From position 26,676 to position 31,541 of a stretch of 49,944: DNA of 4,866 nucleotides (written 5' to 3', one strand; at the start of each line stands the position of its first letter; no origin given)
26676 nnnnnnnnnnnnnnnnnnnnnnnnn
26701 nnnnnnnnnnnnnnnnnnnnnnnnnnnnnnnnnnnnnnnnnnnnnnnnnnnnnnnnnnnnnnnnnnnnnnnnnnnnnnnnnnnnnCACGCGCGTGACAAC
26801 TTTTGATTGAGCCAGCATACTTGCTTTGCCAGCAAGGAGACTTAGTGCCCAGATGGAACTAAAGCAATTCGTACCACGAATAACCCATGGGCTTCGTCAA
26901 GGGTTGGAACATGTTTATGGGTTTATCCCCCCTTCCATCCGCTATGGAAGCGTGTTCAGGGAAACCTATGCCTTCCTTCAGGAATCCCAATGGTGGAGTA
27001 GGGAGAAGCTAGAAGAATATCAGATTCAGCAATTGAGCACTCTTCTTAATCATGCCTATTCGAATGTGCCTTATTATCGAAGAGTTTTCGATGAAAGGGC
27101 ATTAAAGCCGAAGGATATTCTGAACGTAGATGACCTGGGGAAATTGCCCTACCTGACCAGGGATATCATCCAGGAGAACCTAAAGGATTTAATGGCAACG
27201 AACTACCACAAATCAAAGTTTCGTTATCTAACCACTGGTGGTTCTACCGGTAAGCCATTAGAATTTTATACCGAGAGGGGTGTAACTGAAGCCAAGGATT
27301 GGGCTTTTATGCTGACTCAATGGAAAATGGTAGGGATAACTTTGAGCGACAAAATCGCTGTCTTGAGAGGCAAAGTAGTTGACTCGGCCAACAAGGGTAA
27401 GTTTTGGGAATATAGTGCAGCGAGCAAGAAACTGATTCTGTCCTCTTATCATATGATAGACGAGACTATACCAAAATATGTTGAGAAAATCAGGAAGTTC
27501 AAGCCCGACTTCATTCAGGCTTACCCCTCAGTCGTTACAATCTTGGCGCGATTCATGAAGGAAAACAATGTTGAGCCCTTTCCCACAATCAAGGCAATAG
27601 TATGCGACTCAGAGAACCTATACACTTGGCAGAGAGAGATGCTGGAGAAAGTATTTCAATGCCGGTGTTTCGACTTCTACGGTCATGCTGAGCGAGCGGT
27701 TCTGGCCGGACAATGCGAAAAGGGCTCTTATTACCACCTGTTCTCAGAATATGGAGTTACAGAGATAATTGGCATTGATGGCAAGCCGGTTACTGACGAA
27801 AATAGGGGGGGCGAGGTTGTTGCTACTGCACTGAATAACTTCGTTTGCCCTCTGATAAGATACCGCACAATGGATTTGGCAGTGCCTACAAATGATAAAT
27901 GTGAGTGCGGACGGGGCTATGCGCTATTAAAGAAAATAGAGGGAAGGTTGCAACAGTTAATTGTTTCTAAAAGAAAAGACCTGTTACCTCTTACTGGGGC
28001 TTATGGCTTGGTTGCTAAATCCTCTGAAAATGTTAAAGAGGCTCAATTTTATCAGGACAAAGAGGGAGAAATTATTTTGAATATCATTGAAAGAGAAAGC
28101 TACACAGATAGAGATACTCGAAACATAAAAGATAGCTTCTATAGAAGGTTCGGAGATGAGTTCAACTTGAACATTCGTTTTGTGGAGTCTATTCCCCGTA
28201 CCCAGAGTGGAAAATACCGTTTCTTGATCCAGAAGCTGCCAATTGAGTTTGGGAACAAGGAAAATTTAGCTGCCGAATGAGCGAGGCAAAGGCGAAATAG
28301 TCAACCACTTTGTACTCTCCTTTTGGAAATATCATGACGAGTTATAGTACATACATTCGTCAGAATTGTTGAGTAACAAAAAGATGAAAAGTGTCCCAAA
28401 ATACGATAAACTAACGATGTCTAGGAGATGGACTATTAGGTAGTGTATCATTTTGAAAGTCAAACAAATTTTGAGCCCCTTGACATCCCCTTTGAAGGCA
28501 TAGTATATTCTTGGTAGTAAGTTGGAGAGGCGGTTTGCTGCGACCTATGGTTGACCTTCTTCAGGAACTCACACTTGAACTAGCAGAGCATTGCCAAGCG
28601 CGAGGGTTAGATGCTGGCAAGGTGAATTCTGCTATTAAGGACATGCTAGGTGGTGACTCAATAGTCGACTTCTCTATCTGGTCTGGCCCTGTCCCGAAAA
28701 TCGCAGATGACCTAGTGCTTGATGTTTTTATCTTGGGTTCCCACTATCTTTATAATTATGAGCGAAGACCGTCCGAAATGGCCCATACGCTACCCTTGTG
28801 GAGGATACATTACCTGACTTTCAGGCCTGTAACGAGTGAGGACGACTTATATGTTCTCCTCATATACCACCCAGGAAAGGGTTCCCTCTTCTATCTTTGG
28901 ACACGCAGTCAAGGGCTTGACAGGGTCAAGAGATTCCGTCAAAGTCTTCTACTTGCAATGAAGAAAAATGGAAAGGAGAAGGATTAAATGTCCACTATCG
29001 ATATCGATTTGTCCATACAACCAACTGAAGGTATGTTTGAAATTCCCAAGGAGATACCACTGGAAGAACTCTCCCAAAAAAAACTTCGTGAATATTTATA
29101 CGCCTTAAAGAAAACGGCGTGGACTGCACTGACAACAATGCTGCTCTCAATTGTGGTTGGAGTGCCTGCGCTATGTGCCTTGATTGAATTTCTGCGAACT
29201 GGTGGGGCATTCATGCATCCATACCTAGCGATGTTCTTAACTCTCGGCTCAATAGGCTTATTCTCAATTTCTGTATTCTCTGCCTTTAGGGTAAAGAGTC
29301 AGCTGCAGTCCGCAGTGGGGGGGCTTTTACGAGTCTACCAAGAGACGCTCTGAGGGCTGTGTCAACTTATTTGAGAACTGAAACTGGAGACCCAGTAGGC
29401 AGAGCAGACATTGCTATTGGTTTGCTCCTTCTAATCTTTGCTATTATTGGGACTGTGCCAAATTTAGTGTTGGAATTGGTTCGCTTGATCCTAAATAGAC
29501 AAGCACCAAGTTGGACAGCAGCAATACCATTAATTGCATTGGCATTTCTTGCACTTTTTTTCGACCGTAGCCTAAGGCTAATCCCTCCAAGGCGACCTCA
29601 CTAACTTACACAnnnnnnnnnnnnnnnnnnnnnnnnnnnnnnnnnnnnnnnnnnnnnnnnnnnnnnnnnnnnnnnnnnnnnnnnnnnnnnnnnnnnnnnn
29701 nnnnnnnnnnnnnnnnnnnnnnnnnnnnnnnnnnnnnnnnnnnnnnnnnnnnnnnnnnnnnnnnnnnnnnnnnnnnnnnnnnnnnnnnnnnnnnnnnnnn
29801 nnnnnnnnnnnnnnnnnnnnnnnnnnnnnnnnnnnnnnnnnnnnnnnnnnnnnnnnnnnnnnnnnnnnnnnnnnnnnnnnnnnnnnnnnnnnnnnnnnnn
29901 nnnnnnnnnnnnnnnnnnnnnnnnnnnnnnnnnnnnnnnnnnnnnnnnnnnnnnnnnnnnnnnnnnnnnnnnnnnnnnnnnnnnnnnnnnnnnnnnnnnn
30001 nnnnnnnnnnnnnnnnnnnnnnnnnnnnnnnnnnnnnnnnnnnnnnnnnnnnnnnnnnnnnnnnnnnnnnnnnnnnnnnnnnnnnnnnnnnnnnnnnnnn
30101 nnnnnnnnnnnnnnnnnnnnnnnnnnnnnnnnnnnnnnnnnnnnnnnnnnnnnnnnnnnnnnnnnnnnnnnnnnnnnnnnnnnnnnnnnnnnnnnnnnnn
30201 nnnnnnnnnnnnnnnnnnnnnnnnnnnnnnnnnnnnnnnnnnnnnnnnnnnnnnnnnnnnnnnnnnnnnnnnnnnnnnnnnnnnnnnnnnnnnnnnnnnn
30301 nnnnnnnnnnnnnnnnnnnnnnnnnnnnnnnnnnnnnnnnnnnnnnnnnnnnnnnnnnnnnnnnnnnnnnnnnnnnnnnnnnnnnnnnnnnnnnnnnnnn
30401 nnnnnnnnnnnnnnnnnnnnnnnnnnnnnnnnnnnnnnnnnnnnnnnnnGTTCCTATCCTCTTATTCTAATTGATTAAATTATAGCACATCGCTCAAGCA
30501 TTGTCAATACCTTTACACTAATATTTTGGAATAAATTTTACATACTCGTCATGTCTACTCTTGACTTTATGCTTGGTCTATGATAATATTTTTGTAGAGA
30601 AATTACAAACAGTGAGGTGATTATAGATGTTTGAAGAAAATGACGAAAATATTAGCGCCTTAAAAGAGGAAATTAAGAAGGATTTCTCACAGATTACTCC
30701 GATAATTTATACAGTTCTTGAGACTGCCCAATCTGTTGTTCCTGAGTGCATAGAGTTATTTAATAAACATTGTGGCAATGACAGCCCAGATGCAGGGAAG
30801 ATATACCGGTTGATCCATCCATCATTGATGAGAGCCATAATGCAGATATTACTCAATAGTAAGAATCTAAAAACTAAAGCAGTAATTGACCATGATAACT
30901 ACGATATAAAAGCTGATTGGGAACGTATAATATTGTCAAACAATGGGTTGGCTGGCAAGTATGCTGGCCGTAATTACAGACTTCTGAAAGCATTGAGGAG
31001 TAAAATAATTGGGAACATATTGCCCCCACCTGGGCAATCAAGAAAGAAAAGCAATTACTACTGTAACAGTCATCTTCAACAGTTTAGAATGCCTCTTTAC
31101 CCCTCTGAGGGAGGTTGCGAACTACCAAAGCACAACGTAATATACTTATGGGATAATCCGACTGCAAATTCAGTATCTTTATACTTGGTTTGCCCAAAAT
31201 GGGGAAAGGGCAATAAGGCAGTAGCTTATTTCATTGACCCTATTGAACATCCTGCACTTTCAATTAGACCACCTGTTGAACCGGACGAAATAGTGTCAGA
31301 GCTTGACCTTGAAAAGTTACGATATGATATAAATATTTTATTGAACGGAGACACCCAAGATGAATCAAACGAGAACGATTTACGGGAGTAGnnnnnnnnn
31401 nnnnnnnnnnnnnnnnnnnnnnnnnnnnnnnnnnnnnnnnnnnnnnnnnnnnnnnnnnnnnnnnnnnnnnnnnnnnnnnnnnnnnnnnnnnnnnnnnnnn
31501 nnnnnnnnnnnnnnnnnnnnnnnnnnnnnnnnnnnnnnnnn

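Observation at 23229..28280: RiPP-like operon: two radical SAM enzymes, a PqqD-type RRE, a short precursor, an unknown protein and a PaaK/CapK-type ligase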

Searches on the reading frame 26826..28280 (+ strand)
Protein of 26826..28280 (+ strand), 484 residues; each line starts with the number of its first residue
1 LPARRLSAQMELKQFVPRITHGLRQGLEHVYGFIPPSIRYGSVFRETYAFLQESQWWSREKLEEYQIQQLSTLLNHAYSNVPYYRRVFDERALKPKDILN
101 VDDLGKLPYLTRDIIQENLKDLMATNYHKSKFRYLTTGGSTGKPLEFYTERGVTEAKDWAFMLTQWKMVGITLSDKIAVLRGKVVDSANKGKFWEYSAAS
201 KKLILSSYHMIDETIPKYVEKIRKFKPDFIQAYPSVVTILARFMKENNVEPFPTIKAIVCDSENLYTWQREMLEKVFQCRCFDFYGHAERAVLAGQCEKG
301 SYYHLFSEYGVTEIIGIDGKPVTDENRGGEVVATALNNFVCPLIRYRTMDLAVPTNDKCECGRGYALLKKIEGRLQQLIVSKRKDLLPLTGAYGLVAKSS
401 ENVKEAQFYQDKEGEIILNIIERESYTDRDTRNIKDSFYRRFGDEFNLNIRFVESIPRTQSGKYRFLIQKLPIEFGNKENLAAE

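Call 3: search_protein_families(library=pfam, proteins=[window:26826-28280:+], max_evalue=0.1)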
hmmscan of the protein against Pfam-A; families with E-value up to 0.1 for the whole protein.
window:26826-28280:+ (484 aa): 1 family
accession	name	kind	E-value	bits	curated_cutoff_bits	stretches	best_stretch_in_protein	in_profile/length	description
PF00501.34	AMP-binding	-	0.039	13.2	29.9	1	217-297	246-329/384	AMP-binding enzyme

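Call 4: search_protein_families(library=ncbifam, proteins=[window:26826-28280:+], max_evalue=0.1)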
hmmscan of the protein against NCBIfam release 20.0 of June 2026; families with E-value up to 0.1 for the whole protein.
window:26826-28280:+ (484 aa): 10 families
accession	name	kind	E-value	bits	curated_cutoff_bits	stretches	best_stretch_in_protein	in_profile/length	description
NF045666.1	DVU1553_fam_AMP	equivalog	5.5e-40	137.4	300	1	54-375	15-331/331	DVU_1553 family AMP-dependent CoA ligase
NF053551.1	FlxY_rubin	equivalog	2.4e-36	125.4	520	1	57-447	4-396/424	flexirubin biosynthesis putative acyl-CoA ligase FlxY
NF041878.1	paak_haloarch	equivalog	3.4e-33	114.9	700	1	53-463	4-419/427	phenylacetate--CoA ligase PaaK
TIGR02155.1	PA_CoA_ligase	equivalog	1.2e-31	109.8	646.3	1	58-414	4-355/422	phenylacetate--CoA ligase PaaK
TIGR02304.1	aden_form_hyp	equivalog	7.1e-19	68.1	251.9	2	197-379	158-330/430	F390 synthetase-related protein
TIGR03335.1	F390_ftsA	equivalog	5.5e-17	61.6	458.7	1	61-382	13-337/445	coenzyme F390 synthetase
NF041217.1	BagE_FevW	exception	7.6e-12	44.9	800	1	55-377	6-313/424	bagremycin/ferroverdin synthetase BagE/FevW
NF041596.1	fum_diaprop_lig_DdaG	equivalog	3.6e-08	32.8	700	1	73-421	6-336/390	fumarate--(S)-2,3-diaminopropanoate ligase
TIGR01733.1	AA-adenyl-dom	subfamily_domain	0.0097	14.7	317.4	1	132-294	123-277/409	amino acid adenylation domain-containing protein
NF004837.0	PRK06187.1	subfamily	0.09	11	476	0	217-291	251-324/531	long-chain-fatty-acid--CoA ligase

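Call 36: search_solved_structures(query=window:26853-28280:+, max_evalue=0.001)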
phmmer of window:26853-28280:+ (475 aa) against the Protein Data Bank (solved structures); distinct sequences matched with E-value up to 0.001: 8.
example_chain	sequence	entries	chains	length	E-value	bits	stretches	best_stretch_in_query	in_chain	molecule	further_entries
4r1l_A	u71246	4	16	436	1.6e-34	122.5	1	41-382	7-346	Phenylacetate-coenzyme A ligase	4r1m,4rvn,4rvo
2y27_A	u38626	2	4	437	4.3e-23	84.8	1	44-381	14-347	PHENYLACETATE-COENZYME A LIGASE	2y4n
2y4o_A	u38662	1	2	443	1e-22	83.5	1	41-379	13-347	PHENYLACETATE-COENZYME A LIGASE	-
9s3l_A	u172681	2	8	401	2.2e-16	62.7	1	61-360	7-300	Phenylacetate-CoA ligase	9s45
6wuq_A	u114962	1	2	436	5.7e-11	44.8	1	45-353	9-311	AjiA1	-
6siw_B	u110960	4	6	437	1.9e-10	43.1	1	46-353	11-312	PaaK-like ligase (AMP-dependent synthetase and ligase) | AMP-dependent synthetase and ligase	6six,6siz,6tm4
6siw_A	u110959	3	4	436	1.9e-10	43.1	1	46-353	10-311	PaaK-like ligase (AMP-dependent synthetase and ligase) | AMP-dependent synthetase and ligase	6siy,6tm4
6hdw_A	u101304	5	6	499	2.6e-08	36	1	57-379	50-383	2-hydroxyisobutyryl-CoA synthetase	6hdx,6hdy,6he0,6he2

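Call 40: search_protein_families(library=padloc, proteins=[window:26853-28280:+], max_evalue=0.01)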
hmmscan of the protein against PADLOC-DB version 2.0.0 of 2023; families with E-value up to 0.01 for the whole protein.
window:26853-28280:+ (475 aa): 0 families

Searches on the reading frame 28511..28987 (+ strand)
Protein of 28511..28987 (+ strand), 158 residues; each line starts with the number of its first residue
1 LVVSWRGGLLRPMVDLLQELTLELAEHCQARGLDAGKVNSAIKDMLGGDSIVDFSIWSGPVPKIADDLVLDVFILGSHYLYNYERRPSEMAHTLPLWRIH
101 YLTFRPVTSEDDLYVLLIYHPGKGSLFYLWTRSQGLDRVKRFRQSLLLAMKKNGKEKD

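Call 3: search_protein_families(library=pfam, proteins=[window:28511-28987:+], max_evalue=0.1)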
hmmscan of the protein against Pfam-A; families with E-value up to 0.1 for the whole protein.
window:28511-28987:+ (158 aa): 1 family
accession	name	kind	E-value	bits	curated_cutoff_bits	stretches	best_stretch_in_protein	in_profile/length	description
PF13084.11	DUF3943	-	0.013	15.8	27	1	107-146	3-42/108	Domain of unknown function (DUF3943)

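Call 4: search_protein_families(library=ncbifam, proteins=[window:28511-28987:+], max_evalue=0.1)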
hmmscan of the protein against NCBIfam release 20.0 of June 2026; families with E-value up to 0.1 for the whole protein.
window:28511-28987:+ (158 aa): 0 families

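Call 40: search_protein_families(library=padloc, proteins=[window:28535-28987:+], max_evalue=0.01)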
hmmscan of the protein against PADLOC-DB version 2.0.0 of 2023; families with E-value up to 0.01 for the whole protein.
window:28535-28987:+ (150 aa): 0 families

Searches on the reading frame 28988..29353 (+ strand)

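Call 3: search_protein_families(library=pfam, proteins=[window:28988-29353:+], max_evalue=0.1)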
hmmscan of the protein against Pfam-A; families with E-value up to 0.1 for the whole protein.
window:28988-29353:+ (121 aa): 1 family
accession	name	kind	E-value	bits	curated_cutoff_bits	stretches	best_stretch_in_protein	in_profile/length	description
PF16491.10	Peptidase_M48_N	-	0.0093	16.3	27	1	46-94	120-168/179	CAAX prenyl protease N-terminal, five membrane helices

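Call 4: search_protein_families(library=ncbifam, proteins=[window:28988-29353:+], max_evalue=0.1)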
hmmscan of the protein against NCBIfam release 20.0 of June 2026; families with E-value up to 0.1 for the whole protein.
window:28988-29353:+ (121 aa): 1 family
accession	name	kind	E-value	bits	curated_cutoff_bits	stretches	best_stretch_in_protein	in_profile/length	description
NF033688.1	MG406_fam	hypoth_equivalog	0.0038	17.6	40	1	37-108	28-98/118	MG406 family protein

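Call 40: search_protein_families(library=padloc, proteins=[window:28988-29353:+], max_evalue=0.01)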
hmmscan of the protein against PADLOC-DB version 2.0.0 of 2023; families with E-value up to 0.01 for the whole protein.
window:28988-29353:+ (121 aa): 0 families

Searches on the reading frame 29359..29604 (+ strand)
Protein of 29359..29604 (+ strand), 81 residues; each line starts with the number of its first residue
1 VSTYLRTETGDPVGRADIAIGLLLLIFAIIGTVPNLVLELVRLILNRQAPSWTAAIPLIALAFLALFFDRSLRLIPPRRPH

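Call 3: search_protein_families(library=pfam, proteins=[window:29359-29604:+], max_evalue=0.1)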
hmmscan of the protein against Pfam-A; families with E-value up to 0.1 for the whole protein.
window:29359-29604:+ (81 aa): 1 family
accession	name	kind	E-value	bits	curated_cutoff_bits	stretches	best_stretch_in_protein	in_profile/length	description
PF09815.14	XK-related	-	0.051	13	24.8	1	19-78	122-186/337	XK-related protein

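Call 4: search_protein_families(library=ncbifam, proteins=[window:29359-29604:+], max_evalue=0.1)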
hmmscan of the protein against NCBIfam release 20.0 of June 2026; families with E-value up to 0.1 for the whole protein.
window:29359-29604:+ (81 aa): 0 families

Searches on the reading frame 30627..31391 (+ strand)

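Call 40: search_protein_families(library=padloc, proteins=[window:30627-31391:+], max_evalue=0.01)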
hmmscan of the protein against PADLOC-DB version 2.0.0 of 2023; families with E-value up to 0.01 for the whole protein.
window:30627-31391:+ (254 aa): 1 family
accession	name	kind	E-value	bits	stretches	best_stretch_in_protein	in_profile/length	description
PDLC03939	RmrT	-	0.0001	20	1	14-190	7-155/212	-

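Call 41: search_protein_families(library=pfam, proteins=[window:30627-31391:+], max_evalue=0.1)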
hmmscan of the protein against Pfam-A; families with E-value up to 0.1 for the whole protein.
window:30627-31391:+ (254 aa): 1 family
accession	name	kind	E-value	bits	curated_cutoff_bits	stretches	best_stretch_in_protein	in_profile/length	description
PF08389.18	Xpo1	-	0.0096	16.5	22.7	1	6-86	66-144/147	Exportin 1-like protein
